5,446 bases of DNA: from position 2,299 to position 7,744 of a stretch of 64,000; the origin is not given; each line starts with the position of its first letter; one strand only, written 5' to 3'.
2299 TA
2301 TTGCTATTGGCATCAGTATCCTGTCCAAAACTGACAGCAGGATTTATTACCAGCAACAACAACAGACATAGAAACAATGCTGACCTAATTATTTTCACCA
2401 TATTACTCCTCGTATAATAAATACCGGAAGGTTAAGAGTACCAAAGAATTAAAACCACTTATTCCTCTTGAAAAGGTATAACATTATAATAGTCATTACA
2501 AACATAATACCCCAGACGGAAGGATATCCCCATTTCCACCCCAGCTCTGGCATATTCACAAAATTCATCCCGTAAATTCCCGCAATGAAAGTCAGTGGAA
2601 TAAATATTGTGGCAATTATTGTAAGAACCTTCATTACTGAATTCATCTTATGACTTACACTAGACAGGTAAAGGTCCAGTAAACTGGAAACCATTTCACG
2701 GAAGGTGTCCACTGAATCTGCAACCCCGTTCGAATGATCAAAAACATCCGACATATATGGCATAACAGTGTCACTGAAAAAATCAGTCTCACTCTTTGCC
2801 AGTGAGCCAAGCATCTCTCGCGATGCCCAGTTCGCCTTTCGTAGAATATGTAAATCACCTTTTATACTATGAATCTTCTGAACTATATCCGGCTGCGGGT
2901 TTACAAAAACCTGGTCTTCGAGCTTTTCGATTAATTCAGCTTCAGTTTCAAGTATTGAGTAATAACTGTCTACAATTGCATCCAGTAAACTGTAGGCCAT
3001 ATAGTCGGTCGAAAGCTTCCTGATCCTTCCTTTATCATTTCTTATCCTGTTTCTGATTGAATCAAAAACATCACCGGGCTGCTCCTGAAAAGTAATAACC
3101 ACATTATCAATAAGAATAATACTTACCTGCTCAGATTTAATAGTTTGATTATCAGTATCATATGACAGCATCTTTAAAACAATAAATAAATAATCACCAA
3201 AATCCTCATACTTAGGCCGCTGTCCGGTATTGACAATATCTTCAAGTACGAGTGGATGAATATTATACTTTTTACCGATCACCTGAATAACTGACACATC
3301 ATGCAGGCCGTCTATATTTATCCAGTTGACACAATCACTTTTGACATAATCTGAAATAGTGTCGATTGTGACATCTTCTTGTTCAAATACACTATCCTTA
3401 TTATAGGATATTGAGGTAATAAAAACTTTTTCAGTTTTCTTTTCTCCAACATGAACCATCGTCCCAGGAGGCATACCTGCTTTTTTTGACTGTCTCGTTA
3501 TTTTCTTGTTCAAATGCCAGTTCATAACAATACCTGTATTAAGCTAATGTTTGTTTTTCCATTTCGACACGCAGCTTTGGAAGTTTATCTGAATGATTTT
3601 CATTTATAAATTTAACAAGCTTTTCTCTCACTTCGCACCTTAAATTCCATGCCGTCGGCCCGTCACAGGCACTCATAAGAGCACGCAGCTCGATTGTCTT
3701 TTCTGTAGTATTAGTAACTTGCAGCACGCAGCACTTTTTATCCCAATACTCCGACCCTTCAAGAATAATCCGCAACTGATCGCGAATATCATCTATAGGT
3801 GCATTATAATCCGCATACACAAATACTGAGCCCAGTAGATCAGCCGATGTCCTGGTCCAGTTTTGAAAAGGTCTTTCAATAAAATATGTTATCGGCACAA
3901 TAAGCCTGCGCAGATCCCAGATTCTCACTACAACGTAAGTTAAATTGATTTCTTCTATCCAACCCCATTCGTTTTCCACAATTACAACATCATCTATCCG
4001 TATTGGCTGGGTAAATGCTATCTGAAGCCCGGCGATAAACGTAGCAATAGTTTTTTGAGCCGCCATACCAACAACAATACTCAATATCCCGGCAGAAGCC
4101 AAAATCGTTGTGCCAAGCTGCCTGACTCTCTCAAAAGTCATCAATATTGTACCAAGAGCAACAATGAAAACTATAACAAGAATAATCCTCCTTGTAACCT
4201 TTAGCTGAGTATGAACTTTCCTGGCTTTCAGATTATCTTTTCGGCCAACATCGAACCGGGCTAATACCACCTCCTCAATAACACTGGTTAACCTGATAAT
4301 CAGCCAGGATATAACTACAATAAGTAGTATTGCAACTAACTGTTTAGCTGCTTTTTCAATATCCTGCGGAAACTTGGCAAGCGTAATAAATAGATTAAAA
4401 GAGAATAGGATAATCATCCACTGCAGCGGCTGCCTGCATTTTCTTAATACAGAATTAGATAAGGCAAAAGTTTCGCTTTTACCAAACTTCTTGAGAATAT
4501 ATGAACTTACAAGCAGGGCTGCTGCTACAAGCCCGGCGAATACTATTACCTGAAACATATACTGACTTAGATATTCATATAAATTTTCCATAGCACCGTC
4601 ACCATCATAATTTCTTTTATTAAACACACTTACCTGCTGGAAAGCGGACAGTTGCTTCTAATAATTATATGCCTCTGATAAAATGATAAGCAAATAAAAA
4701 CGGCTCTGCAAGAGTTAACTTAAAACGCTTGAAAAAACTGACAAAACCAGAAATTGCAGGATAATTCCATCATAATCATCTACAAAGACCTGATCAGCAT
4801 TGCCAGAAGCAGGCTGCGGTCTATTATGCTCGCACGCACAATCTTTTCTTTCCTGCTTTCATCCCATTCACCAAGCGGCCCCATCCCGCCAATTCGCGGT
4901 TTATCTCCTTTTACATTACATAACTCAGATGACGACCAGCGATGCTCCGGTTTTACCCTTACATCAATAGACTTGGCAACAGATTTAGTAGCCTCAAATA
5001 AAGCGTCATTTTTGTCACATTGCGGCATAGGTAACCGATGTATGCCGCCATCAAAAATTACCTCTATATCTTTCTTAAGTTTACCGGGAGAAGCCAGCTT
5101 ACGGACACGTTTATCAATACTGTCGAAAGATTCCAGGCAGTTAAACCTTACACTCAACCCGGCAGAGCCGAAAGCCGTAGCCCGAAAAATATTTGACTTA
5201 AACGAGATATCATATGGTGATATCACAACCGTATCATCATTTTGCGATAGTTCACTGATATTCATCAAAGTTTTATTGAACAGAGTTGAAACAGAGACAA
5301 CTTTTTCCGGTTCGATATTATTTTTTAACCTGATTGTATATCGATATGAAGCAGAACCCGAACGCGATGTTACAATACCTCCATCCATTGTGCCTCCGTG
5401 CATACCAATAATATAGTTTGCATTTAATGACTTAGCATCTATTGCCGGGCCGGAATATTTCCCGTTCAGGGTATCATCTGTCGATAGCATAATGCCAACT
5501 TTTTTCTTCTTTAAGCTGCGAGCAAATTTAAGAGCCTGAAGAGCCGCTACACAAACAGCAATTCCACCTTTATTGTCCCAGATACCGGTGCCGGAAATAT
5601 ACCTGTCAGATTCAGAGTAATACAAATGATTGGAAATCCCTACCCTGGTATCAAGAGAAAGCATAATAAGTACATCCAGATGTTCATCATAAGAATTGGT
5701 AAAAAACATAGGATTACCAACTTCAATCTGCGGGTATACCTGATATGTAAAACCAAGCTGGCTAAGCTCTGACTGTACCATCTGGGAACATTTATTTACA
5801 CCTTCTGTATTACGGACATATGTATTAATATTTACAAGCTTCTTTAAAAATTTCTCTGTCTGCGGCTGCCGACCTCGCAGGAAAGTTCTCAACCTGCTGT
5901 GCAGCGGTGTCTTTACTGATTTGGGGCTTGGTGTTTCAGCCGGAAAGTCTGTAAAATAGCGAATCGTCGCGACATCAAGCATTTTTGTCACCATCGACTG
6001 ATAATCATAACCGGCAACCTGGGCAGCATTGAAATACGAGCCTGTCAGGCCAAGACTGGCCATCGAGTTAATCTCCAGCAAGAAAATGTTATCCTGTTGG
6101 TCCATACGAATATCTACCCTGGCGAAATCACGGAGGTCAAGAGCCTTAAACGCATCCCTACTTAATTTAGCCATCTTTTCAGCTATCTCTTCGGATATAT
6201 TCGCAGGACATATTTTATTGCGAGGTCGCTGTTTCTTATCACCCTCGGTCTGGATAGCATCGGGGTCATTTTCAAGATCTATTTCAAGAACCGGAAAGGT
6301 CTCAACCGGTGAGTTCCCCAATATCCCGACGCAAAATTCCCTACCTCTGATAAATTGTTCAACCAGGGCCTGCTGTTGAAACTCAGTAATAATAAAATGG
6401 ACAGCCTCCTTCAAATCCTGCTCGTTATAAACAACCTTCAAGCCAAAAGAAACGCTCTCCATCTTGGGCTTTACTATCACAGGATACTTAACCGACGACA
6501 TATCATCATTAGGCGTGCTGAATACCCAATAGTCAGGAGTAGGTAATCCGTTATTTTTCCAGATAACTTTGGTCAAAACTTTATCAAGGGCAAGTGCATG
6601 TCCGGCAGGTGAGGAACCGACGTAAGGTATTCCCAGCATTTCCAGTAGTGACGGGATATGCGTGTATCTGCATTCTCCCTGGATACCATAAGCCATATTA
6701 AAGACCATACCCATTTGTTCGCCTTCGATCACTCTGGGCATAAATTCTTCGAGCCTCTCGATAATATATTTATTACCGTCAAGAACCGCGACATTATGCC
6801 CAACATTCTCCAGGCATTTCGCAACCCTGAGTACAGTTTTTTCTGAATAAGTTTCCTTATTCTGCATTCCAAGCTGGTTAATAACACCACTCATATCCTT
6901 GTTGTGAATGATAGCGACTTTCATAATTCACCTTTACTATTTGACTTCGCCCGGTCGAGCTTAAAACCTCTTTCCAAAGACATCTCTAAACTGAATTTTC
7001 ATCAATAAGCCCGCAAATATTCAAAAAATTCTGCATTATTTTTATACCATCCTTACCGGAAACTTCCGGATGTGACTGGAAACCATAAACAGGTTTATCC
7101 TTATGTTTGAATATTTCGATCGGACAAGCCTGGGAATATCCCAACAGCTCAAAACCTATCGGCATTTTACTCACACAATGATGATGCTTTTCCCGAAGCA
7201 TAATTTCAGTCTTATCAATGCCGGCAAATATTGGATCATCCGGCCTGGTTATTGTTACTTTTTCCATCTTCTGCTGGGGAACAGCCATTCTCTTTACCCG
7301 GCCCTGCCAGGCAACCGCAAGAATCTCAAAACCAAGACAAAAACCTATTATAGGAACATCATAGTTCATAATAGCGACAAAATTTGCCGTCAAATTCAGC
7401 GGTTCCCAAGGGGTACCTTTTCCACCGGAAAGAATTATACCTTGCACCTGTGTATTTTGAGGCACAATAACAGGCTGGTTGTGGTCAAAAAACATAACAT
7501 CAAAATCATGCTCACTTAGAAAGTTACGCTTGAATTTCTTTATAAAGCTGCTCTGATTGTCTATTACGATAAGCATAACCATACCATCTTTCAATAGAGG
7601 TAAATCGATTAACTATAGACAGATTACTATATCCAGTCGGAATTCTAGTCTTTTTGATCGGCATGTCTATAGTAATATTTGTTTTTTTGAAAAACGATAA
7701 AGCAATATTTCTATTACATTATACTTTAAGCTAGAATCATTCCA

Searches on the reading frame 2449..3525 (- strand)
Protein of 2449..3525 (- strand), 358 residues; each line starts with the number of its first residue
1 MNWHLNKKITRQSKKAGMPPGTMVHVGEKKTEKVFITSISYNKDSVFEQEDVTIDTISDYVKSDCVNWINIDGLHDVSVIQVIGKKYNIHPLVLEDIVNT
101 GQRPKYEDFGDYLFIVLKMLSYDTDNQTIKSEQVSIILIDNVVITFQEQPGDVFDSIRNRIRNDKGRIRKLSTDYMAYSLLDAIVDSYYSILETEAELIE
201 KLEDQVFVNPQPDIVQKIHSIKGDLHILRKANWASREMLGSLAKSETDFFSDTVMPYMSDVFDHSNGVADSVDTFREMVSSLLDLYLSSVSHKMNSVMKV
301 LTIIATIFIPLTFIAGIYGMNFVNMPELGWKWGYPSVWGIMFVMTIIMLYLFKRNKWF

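Call 4: search_protein_families(library=pfam, proteins=[window:2449-3525:-], max_evalue=0.01)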
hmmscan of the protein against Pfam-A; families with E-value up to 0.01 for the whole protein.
window:2449-3525:- (358 aa): 3 families
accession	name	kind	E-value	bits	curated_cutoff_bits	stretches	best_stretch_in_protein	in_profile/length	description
PF01544.23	CorA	-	2.8e-74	250.5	27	1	66-354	4-292/292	CorA-like Mg2+ transporter protein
PF20990.2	DUF2207_C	-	0.0021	18.2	33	1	169-351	24-185/247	Predicted membrane protein (DUF2207) C-terminal domain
PF20237.3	DUF6594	-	0.0062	16.9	30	1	224-349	104-218/238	Family of unknown function (DUF6594)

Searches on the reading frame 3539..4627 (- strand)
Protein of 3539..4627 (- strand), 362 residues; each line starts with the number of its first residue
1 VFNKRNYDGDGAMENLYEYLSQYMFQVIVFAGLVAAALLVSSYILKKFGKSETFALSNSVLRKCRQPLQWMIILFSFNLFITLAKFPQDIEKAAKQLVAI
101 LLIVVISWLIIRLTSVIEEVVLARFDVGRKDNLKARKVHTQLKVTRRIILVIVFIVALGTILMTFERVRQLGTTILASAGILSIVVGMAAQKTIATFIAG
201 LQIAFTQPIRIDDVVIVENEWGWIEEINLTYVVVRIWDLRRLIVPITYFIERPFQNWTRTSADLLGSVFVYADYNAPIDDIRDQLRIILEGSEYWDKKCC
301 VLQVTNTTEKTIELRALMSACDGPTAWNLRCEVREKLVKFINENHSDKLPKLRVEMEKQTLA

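Call 4: search_protein_families(library=pfam, proteins=[window:3539-4627:-], max_evalue=0.01)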
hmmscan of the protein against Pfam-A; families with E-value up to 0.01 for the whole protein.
window:3539-4627:- (362 aa): 1 family
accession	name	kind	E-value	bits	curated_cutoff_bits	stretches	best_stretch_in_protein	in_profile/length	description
PF00924.24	MS_channel_2nd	-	3.7e-13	49.8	20.2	1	193-259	2-68/68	Mechanosensitive ion channel, beta-domain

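Call 29: search_protein_families(library=ncbifam, proteins=[window:3539-4627:-], max_evalue=0.00001)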
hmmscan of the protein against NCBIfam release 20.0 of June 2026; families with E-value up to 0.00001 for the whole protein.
window:3539-4627:- (362 aa): 5 families
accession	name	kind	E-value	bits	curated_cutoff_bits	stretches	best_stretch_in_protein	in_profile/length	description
NF047601.1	MscSThanab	equivalog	1.4e-15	57.5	500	1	92-345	16-264/280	small-conductance mechanosensitive channel MscS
NF008180.0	PRK10929.1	equivalog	2.4e-11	42.2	809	1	96-260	836-987/1109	miniconductance mechanosensitive channel MscM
NF047602.1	MscsSHelicob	equivalog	3.3e-09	36.6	400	1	95-345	11-246/260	small-conductance mechanosensitive channel MscS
NF008438.0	PRK11281.1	equivalog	5.5e-08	31.1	991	1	96-261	838-991/1113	mechanosensitive channel MscK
NF007662.0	PRK10334.1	subfamily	4.1e-06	26.2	321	1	94-293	28-213/286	small-conductance mechanosensitive channel MscS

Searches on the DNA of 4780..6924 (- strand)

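Call 71: search_rna_families(sources=[L081, L001, L004, L012, L038, L054, L069, L048], threshold=gathering)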
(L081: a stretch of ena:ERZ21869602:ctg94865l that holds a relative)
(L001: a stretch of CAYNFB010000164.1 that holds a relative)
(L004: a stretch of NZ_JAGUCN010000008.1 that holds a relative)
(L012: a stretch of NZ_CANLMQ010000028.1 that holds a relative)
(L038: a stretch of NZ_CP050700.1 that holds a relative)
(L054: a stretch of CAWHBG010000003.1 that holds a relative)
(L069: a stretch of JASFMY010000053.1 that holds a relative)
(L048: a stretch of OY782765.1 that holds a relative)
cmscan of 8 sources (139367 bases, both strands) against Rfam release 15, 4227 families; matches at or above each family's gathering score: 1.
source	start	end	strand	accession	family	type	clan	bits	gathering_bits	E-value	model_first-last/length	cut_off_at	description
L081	1253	1326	-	RF00005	tRNA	Gene; tRNA;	CL00001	61.3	29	1.6e-10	1-71/71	no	tRNA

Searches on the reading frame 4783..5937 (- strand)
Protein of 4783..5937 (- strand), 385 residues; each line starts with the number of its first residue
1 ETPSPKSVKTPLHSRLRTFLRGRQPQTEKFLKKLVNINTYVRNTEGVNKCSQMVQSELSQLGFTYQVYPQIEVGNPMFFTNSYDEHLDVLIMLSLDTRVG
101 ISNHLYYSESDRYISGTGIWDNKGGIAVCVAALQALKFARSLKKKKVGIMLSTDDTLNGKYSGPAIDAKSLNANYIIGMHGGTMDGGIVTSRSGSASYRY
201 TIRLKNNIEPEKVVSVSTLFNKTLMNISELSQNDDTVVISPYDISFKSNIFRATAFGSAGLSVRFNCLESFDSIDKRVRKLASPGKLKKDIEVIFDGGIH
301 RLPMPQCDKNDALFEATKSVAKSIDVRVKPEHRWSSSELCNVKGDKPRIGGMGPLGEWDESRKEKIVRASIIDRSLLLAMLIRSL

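Call 15: search_solved_structures(query=window:4783-5937:-, max_evalue=1, show_alignments=2)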
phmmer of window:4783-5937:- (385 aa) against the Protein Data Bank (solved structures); distinct sequences matched with E-value up to 1: 4.
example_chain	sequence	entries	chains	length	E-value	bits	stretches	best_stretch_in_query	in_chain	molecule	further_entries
1cg2_A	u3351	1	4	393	9.4e-10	41.3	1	22-378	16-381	CARBOXYPEPTIDASE G2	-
6xj5_A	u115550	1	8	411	1.8e-09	40.4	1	22-378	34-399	Carboxypeptidase G2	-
7m6u_A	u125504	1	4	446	5.5e-08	35.5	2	106-378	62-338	Carboxypeptidase G2 circular permuation pro-domain fusion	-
2rb7_A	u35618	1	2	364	0.029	16.6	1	86-201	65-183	Peptidase, M20/M25/M40 family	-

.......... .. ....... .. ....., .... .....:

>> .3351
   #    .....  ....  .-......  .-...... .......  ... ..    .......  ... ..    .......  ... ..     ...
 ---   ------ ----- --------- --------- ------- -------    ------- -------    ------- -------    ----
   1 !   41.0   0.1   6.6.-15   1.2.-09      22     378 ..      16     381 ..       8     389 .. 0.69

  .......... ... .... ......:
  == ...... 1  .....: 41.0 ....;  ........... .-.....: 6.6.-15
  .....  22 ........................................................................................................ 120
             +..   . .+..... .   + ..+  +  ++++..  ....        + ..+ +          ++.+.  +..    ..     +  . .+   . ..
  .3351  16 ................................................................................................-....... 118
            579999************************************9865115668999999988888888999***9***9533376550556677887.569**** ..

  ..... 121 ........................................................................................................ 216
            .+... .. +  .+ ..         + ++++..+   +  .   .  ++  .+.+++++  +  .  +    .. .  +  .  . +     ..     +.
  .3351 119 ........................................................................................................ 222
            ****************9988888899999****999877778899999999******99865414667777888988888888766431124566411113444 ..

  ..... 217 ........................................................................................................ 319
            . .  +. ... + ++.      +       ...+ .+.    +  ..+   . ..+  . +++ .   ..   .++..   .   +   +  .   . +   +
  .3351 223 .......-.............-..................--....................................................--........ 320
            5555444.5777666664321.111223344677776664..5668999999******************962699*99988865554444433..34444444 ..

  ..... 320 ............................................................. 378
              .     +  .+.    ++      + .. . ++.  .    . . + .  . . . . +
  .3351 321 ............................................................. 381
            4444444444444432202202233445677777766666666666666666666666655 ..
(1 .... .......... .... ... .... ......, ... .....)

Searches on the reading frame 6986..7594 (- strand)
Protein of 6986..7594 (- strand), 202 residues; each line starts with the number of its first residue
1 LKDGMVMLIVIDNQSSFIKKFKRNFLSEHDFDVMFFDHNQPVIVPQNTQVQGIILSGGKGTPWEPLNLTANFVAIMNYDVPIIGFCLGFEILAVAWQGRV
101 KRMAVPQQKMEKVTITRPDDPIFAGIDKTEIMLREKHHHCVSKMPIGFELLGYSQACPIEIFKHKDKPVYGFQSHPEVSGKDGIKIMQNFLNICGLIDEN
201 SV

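Call 4: search_protein_families(library=pfam, proteins=[window:6986-7594:-], max_evalue=0.01)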
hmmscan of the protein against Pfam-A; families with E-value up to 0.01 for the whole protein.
window:6986-7594:- (202 aa): 2 families
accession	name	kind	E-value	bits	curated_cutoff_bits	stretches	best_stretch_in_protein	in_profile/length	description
PF00117.34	GATase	-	1.1e-22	81.1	22.8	1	10-191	2-187/190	Glutamine amidotransferase class-I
PF07722.19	Peptidase_C26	-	2.1e-08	34.6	20.5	1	74-177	100-219/219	Peptidase C26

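Call 5: search_protein_families(library=ncbifam, proteins=[window:6986-7594:-], max_evalue=0.01)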
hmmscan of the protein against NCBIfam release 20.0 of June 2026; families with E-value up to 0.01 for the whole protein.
window:6986-7594:- (202 aa): 28 families (the best 25 are shown)
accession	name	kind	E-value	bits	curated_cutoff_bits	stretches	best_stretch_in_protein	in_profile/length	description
NF001975.0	PRK00758.1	equivalog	6.5e-32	110.6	198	1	5-195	1-183/185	GMP synthase subunit A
TIGR00888.1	guaA_Nterm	equivalog_domain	4.7e-29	101.1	172.15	1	9-195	2-186/188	glutamine-hydrolyzing GMP synthase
NF000848.1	PRK00074.1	equivalog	8.7e-22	77.4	400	1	35-196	27-190/512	glutamine-hydrolyzing GMP synthase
NF011201.0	PRK14607.1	equivalog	7.7e-17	61.1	670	1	7-193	1-188/534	bifunctional anthranilate synthase component II/anthranilate phosphoribosyltransferase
NF010081.0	PRK13566.1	equivalog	1.6e-16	59.8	645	1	7-194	530-720/729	anthranilate synthase component I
NF005849.0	PRK07765.1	equivalog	6.9e-16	58.2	308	1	8-199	3-197/219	aminodeoxychorismate/anthranilate synthase component II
TIGR00566.1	trpG_papA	subfamily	5.2e-13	49.2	121.05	1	7-192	1-191/192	glutamine amidotransferase of anthranilate synthase or aminodeoxychorismate synthase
TIGR01815.1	TrpE-clade3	equivalog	1.6e-12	46.3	739.15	1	7-191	518-705/717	anthranilate synthase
NF005743.0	PRK07567.1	equivalog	5.7e-12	45.4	264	1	72-182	86-196/245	glutamine amidotransferase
NF005946.0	PRK08007.1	equivalog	1.3e-11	44.4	332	1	7-192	1-186/187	aminodeoxychorismate synthase component 2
TIGR01823.1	PabB-fungal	equivalog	1.8e-11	43.1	442.55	1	34-194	38-204/742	aminodeoxychorismate synthase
NF041322.1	Anth_synII_Halo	equivalog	2.6e-11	43.5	320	1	11-192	2-188/190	anthranilate synthase component II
TIGR01368.1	CPSaseIIsmall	equivalog_domain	1.4e-10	40.7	307.35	1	19-180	186-343/361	glutamine-hydrolyzing carbamoyl-phosphate synthase small subunit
NF005271.0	PRK06774.1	equivalog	1.8e-10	40.5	340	1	7-192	1-190/191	aminodeoxychorismate synthase component II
NF005799.0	PRK07649.1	equivalog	2e-10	40.5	327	1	7-192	1-186/195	aminodeoxychorismate/anthranilate synthase component II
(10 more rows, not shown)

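Call 89: search_solved_structures(query=window:6986-7576:-, max_evalue=0.00001, show_alignments=2)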
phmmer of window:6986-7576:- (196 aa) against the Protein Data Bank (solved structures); distinct sequences matched with E-value up to 0.00001: 32.
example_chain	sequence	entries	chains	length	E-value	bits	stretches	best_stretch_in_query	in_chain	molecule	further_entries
7yc6_A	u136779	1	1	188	1.7e-28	102.8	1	1-190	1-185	GMP synthase [glutamine-hydrolyzing] subunit A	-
2lxn_A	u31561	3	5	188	8.3e-28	100.5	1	1-190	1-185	GMP synthase [glutamine-hydrolyzing] subunit A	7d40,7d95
7d97_A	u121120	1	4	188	1.3e-27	99.9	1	1-190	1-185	GMP synthase [glutamine-hydrolyzing] subunit A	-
7d96_A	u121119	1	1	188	2.5e-27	99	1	1-190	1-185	GMP synthase [glutamine-hydrolyzing] subunit A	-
8gr1_A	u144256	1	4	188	2.6e-26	95.7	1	1-190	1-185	GMP synthase [glutamine-hydrolyzing] subunit A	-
8gr3_A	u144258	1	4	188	2.9e-26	95.5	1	1-190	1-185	GMP synthase [glutamine-hydrolyzing] subunit A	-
2d7j_A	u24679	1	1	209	1.2e-23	87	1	1-189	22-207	GMP synthase [glutamine-hydrolyzing] subunit A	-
1wl8_A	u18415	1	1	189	4.5e-23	85.1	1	1-189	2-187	GMP synthase [glutamine-hydrolyzing] subunit A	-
2a9v_A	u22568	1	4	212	8.4e-18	67.9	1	44-190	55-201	GMP synthase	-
2ywb_A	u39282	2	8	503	2e-16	63.4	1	1-190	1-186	GMP synthase [glutamine-hydrolyzing]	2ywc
5tw7_A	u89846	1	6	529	5.1e-14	55.5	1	34-189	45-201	GMP synthase [glutamine-hydrolyzing]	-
7sbc_A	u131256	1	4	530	7.1e-12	48.6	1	43-189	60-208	GMP synthase [glutamine-hydrolyzing]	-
7mo6_A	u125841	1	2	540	2.1e-11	47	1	44-190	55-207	GMP synthase [glutamine-hydrolyzing]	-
1qdl_B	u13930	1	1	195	4.3e-11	46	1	3-186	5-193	PROTEIN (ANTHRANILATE SYNTHASE (TRPG-SUBUNIT))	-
8rp1_AAA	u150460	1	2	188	8.6e-11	45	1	1-186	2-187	Aminodeoxychorismate synthase component 2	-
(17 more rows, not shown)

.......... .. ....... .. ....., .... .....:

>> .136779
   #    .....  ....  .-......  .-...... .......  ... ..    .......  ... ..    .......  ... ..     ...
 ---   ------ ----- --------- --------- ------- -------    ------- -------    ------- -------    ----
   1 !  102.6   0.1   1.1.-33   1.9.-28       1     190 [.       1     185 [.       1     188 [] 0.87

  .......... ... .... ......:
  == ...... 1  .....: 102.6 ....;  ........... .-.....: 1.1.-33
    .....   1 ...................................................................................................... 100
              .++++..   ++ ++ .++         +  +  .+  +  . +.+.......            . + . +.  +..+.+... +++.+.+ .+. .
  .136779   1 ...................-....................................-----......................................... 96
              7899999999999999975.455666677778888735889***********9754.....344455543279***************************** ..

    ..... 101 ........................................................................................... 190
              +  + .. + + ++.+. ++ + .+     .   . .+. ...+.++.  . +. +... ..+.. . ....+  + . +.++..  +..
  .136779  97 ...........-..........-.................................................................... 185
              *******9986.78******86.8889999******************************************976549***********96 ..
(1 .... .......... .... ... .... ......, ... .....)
